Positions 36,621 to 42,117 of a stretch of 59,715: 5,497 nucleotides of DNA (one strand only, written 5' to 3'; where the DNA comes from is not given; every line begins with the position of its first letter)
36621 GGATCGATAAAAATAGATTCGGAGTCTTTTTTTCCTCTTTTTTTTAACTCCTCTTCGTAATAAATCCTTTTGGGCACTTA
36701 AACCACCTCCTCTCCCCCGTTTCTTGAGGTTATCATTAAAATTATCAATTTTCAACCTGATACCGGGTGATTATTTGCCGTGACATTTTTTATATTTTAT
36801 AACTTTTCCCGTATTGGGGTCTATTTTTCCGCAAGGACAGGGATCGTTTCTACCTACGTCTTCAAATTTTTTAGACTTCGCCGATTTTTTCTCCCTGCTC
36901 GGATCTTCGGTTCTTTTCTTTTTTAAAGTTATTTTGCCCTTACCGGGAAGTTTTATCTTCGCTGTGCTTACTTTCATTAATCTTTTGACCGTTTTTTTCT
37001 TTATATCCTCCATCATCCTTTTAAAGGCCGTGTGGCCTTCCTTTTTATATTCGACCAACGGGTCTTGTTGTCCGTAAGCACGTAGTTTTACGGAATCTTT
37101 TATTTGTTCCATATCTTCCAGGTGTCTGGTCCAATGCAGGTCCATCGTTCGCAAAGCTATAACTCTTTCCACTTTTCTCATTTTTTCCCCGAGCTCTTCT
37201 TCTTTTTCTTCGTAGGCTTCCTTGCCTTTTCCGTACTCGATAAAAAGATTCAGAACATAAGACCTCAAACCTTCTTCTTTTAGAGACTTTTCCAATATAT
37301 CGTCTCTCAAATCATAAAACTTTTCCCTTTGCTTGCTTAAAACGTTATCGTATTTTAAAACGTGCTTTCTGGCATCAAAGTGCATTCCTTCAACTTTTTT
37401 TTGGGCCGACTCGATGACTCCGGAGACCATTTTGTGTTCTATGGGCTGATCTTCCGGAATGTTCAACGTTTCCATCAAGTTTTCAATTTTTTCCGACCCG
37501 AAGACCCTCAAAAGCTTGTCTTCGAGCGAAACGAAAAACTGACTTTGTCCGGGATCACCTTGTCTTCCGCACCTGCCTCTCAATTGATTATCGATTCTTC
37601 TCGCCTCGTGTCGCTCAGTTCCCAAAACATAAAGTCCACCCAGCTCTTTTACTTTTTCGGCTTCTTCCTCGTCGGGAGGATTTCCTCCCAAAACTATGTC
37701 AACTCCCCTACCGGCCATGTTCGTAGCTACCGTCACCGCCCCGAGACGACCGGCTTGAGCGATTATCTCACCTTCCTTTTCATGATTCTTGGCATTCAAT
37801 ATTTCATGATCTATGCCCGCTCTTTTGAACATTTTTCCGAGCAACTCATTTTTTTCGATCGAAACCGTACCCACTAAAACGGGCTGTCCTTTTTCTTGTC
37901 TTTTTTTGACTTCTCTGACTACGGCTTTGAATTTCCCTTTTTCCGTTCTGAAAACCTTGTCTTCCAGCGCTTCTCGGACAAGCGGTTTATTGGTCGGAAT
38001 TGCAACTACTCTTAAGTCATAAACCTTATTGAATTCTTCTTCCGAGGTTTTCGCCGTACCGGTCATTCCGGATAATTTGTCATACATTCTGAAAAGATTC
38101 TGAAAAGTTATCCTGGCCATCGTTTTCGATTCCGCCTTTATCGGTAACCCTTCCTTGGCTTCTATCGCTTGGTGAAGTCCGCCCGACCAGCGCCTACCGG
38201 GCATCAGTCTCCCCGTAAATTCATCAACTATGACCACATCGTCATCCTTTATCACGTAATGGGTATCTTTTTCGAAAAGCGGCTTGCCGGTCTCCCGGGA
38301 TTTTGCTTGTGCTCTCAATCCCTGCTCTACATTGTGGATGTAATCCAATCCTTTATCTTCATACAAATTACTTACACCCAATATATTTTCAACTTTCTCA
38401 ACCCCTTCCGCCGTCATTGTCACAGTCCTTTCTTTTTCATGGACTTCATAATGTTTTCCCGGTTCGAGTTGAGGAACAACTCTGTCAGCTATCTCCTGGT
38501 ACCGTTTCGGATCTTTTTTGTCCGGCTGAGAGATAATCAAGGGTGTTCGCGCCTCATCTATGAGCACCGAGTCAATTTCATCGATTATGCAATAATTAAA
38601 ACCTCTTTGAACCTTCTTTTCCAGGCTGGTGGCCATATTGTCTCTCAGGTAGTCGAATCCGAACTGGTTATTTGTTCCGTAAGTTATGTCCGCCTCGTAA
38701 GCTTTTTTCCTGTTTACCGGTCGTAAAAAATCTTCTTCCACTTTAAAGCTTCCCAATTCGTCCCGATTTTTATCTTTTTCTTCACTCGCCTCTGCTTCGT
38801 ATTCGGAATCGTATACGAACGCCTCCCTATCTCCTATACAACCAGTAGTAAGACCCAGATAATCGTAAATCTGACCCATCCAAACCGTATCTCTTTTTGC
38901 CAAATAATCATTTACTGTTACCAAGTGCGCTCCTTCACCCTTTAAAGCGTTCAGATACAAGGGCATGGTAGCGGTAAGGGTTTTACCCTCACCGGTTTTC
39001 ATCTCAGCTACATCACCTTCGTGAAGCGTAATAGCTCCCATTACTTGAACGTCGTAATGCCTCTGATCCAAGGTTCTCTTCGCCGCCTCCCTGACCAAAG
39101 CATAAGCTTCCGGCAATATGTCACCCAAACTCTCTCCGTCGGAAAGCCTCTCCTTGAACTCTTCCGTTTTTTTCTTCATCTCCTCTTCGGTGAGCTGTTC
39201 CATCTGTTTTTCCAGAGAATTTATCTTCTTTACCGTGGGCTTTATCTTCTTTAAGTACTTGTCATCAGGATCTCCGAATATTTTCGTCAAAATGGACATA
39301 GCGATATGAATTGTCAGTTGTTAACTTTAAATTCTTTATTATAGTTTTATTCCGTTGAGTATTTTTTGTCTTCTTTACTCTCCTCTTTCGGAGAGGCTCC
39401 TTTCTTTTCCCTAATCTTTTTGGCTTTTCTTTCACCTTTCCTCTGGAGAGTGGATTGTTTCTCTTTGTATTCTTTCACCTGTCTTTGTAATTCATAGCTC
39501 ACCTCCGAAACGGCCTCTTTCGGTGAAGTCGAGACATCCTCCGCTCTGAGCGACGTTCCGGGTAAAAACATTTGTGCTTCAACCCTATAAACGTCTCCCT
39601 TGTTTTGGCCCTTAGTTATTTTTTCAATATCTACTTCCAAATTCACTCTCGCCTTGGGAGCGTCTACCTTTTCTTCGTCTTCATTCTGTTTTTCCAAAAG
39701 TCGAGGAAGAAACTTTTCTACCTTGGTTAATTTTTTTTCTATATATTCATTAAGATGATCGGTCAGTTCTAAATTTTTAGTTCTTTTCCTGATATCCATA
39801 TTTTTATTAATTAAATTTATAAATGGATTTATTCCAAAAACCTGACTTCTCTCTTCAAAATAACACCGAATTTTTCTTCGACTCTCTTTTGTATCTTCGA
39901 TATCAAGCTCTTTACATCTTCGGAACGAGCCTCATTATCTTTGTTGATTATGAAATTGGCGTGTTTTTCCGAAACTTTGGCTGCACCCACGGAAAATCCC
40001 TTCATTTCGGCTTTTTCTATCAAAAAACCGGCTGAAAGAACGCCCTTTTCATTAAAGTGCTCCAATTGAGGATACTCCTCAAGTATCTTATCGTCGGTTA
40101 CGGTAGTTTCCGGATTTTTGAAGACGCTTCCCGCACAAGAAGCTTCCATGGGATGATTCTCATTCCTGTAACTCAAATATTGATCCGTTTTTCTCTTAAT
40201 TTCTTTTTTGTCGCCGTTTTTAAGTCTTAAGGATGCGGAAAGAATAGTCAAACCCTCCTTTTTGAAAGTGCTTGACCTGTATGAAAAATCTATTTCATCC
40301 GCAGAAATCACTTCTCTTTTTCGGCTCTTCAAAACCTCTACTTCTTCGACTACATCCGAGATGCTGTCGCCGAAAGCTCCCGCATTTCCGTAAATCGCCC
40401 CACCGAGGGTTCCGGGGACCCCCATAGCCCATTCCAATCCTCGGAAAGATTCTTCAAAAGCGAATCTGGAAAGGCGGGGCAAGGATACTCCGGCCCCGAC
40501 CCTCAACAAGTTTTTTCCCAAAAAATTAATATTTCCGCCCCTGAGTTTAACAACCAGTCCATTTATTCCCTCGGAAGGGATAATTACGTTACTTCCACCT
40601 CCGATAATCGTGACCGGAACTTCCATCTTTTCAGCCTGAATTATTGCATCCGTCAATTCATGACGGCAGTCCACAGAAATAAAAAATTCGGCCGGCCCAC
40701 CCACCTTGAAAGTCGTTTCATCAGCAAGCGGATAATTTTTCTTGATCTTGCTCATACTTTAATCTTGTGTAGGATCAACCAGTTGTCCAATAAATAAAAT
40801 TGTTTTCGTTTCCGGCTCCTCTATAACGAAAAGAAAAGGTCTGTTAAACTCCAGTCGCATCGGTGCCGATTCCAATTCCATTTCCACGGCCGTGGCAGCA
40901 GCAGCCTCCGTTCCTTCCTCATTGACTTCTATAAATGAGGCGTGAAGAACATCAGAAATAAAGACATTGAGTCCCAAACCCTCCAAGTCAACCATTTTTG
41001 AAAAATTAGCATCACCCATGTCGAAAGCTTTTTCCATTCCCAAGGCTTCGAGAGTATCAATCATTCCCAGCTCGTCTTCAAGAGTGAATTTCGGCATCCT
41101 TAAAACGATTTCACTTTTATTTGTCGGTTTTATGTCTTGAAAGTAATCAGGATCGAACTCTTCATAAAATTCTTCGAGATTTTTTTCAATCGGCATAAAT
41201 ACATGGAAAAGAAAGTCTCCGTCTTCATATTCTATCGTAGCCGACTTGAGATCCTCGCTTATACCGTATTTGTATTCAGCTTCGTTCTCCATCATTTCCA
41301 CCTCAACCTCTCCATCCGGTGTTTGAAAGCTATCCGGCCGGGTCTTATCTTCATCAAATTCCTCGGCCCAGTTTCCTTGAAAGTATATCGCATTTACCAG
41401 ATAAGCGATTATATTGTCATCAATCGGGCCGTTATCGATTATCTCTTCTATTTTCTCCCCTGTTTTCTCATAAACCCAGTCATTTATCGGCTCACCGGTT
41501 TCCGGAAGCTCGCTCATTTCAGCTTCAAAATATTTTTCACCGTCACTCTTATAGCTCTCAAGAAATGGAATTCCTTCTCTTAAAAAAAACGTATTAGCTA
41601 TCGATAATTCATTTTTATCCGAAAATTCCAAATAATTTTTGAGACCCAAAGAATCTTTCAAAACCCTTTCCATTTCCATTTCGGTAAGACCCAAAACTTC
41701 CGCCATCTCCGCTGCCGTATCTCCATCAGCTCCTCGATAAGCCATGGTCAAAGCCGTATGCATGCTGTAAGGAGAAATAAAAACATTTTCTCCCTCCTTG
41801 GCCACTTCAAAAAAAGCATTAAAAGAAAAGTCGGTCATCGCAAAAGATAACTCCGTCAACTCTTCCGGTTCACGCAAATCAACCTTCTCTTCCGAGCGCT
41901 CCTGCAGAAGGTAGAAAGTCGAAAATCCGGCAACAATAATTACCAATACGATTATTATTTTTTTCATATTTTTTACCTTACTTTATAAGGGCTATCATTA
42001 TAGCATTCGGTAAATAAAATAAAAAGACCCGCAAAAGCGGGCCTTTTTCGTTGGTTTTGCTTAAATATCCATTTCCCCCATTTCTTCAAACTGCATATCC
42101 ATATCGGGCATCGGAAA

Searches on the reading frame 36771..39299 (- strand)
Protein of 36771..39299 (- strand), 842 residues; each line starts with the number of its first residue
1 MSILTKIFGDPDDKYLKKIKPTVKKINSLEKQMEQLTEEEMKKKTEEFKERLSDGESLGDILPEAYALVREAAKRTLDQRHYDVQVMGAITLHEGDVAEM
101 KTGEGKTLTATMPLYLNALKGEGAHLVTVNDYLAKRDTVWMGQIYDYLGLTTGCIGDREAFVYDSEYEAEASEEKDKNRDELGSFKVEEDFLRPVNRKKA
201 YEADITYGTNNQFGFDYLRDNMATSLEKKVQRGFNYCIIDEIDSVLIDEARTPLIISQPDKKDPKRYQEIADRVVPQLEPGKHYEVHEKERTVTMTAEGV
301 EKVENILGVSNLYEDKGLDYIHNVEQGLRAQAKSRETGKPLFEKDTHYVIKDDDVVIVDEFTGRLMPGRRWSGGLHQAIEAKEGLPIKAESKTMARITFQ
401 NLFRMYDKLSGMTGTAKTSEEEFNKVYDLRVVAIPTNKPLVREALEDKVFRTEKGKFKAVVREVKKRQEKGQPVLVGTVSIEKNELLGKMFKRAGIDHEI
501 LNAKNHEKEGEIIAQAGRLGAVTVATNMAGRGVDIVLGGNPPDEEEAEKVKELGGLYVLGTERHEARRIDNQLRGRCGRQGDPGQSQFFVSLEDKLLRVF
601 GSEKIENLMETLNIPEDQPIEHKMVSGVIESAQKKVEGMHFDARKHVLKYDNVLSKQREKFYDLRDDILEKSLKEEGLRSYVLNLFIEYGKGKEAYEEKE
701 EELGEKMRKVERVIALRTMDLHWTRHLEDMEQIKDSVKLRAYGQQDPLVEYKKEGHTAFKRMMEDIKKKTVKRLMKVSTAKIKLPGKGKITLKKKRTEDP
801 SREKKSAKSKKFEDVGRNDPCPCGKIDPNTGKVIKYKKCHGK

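Call 52: search_protein_families(library=pfam, proteins=[window:36771-39299:-], max_evalue=0.0001)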
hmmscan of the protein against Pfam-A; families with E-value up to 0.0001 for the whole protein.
window:36771-39299:- (842 aa): 4 families
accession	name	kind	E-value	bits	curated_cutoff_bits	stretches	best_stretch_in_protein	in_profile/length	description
PF07517.20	SecA_DEAD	-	4.1e-124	414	24.6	1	5-424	2-290/290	SecA DEAD-like domain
PF21090.3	P-loop_SecA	-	3.1e-80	269.1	27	2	439-542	1-104/205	SecA P-loop domain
PF07516.18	SecA_SW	-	3e-49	168.3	26.7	2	692-777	115-199/200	SecA Wing and Scaffold domain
PF01043.26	SecA_PP_bind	-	6.1e-36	123.8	23.5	1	269-380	7-110/110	SecA preprotein cross-linking domain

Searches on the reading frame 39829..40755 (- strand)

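Call 52: search_protein_families(library=pfam, proteins=[window:39829-40755:-], max_evalue=0.0001)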
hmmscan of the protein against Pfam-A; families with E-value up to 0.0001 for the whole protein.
window:39829-40755:- (308 aa): 2 families
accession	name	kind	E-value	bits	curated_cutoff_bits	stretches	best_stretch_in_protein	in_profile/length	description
PF02873.21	MurB_C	-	1.8e-31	108.7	27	1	185-307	1-99/99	UDP-N-acetylenolpyruvoylglucosamine reductase, C-terminal domain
PF01565.28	FAD_binding_4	-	1.4e-16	60.9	26.4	1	25-144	4-131/139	FAD binding domain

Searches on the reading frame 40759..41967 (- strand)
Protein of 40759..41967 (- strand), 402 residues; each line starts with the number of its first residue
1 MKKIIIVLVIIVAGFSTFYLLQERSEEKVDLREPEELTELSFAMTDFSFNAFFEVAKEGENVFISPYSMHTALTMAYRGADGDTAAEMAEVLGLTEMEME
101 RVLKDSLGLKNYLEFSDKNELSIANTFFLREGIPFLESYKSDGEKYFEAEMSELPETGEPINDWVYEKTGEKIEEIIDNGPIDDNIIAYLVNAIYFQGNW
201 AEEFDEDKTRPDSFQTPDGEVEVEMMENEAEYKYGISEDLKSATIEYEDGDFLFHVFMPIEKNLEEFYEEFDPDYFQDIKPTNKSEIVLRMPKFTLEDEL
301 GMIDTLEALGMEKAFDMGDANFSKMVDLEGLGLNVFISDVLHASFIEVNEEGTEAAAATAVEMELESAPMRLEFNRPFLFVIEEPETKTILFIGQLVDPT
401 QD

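Call 52: search_protein_families(library=pfam, proteins=[window:40759-41967:-], max_evalue=0.0001)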
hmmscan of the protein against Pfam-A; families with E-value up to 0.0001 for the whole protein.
window:40759-41967:- (402 aa): 1 family
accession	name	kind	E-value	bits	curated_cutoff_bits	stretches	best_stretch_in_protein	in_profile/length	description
PF00079.25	Serpin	-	1.1e-93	314.9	27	1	43-399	2-370/370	Serpin (serine protease inhibitor)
